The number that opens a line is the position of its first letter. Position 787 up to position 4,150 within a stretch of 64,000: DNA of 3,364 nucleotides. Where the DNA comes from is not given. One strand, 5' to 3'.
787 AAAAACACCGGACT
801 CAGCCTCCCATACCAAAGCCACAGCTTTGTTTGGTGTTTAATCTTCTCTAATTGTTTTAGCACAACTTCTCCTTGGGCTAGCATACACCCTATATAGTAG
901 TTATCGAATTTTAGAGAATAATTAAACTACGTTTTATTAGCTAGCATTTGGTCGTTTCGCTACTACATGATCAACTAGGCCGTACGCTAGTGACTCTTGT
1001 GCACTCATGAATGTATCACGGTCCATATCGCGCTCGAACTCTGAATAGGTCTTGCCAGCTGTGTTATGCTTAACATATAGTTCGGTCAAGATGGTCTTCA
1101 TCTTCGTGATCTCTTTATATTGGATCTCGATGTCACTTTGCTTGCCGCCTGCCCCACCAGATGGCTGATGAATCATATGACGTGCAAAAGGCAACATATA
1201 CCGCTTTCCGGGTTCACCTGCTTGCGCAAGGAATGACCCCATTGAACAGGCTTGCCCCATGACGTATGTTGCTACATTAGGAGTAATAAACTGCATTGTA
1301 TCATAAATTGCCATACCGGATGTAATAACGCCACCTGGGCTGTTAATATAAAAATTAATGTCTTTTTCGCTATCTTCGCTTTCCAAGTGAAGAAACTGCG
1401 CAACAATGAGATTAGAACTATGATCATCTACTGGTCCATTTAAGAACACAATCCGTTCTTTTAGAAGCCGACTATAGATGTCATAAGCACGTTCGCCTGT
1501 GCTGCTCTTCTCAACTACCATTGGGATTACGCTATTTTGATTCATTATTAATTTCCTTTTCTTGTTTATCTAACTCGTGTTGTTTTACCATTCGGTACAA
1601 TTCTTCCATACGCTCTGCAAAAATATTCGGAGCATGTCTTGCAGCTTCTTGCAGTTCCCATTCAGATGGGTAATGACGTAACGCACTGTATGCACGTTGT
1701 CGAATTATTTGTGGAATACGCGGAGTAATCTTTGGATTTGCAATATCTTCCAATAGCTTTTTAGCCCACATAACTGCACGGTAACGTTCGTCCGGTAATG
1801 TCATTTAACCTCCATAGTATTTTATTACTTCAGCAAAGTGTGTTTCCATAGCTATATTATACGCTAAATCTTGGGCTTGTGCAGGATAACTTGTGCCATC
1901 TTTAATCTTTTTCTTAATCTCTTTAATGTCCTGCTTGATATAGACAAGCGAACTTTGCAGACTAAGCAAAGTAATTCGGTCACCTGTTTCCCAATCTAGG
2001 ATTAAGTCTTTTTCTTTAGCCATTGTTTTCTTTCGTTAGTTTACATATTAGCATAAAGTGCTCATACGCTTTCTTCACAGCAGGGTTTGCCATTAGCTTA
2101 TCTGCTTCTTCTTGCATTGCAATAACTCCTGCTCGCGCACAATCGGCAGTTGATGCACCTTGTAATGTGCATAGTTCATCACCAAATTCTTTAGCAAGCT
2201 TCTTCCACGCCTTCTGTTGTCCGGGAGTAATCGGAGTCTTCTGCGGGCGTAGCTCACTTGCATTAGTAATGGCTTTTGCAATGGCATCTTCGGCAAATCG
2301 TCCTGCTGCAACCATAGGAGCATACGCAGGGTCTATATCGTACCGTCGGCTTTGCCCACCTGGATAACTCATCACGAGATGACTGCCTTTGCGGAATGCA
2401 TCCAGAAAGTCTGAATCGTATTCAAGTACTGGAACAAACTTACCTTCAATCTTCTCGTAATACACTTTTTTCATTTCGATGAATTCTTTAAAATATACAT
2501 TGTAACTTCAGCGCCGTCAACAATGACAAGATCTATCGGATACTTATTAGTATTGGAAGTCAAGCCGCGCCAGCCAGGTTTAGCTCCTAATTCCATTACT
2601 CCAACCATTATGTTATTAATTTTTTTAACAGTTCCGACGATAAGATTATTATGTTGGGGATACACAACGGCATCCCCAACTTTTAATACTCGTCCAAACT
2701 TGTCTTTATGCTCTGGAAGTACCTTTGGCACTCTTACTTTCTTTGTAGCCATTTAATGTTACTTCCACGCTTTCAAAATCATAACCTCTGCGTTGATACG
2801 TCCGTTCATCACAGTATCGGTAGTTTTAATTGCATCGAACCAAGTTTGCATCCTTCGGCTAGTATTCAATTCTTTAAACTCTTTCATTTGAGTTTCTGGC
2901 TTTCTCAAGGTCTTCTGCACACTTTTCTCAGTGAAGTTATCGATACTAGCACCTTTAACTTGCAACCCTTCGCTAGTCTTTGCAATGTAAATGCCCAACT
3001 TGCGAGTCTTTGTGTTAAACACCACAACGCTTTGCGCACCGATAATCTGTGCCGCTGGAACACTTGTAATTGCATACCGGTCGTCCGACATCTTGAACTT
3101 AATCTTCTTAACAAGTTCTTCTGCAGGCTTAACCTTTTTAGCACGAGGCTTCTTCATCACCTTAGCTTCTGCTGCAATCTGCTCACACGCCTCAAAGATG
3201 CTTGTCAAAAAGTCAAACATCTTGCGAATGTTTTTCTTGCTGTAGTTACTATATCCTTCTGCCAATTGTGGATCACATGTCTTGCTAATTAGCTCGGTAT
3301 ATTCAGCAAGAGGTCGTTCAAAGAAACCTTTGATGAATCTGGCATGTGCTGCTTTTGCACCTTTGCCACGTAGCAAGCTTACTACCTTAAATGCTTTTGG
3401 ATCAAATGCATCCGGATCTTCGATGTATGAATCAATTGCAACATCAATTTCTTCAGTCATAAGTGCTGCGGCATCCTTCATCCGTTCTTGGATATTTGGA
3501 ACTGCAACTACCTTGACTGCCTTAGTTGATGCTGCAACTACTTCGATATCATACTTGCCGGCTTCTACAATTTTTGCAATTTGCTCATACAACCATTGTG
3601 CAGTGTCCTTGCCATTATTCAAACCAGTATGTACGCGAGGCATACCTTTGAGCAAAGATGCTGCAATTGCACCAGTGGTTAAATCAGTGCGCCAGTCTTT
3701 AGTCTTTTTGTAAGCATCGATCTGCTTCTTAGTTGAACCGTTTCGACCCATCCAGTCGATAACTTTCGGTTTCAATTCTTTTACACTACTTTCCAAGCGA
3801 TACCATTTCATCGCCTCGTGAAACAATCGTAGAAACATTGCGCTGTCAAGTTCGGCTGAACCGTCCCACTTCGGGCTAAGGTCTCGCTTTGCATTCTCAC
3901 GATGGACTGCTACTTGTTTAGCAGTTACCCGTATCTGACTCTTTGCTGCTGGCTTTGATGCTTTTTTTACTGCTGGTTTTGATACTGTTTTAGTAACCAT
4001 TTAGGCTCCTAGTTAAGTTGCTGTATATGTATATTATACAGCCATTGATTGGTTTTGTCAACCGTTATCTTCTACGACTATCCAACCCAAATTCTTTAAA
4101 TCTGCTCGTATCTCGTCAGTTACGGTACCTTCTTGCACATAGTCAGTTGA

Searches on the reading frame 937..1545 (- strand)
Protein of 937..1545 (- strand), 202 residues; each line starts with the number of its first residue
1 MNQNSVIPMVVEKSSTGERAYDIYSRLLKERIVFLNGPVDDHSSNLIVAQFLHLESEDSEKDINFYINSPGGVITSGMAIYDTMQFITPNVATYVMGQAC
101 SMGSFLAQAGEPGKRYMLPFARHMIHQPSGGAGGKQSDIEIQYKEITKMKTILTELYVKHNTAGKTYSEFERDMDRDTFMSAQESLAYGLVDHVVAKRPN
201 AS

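Call 96: search_protein_families(library=phrogs, proteins=[window:937-1545:-], max_evalue=0.001)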
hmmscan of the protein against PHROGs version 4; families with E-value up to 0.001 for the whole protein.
window:937-1545:- (202 aa): 11 families
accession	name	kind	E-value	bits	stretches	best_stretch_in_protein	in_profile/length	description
phrog_94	-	head and packaging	2.5e-49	170.3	1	6-199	56-254/622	head maturation protease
phrog_133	-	head and packaging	1.2e-32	114.4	1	59-197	47-181/668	head maturation protease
phrog_2976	-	head and packaging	5.5e-28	99.8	1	54-200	45-187/394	head maturation protease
phrog_1684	-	head and packaging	7.8e-21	75.8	1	60-195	72-203/284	head maturation protease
phrog_3348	-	unknown function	1.8e-18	68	1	58-196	65-199/386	-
phrog_1827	-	other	1.7e-14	54.6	1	54-159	46-149/202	ATP-dependent protease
phrog_53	-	head and packaging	1.1e-09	39.1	1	44-195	101-279/583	head maturation protease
phrog_23753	-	head and packaging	2e-09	38.5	1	54-201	35-178/298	head maturation protease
phrog_5410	-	other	4.9e-06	27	1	58-144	53-137/323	ATP-dependent protease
phrog_13984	-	unknown function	1.6e-05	26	1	62-111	62-111/123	-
phrog_33547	-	unknown function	0.00034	20.7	1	55-191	24-155/357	-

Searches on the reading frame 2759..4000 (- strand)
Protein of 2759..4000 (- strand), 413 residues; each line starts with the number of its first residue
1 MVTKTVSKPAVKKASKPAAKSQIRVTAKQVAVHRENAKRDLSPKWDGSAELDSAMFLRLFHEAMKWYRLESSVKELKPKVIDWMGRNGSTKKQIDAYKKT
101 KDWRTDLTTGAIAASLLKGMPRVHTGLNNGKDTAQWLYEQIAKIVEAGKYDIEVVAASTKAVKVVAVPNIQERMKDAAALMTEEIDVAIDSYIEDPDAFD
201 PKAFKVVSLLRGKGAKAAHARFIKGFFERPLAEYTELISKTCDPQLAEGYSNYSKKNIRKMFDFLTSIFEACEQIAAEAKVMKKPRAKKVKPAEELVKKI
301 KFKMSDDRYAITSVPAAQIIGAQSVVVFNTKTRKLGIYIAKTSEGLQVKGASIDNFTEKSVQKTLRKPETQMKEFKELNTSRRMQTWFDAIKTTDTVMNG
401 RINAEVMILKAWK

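Call 8: search_protein_families(library=phrogs, proteins=[window:2759-4000:-], max_evalue=0.001)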
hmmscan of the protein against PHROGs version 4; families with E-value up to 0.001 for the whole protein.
window:2759-4000:- (413 aa): 1 family
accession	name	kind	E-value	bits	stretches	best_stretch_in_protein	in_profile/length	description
phrog_11903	-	unknown function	8.5e-52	177.5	1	61-411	38-382/383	-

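Call 31: search_protein_families(library=pfam, proteins=[window:2759-4000:-], max_evalue=1)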
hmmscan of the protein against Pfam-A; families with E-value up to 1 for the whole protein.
window:2759-4000:- (413 aa): 0 families
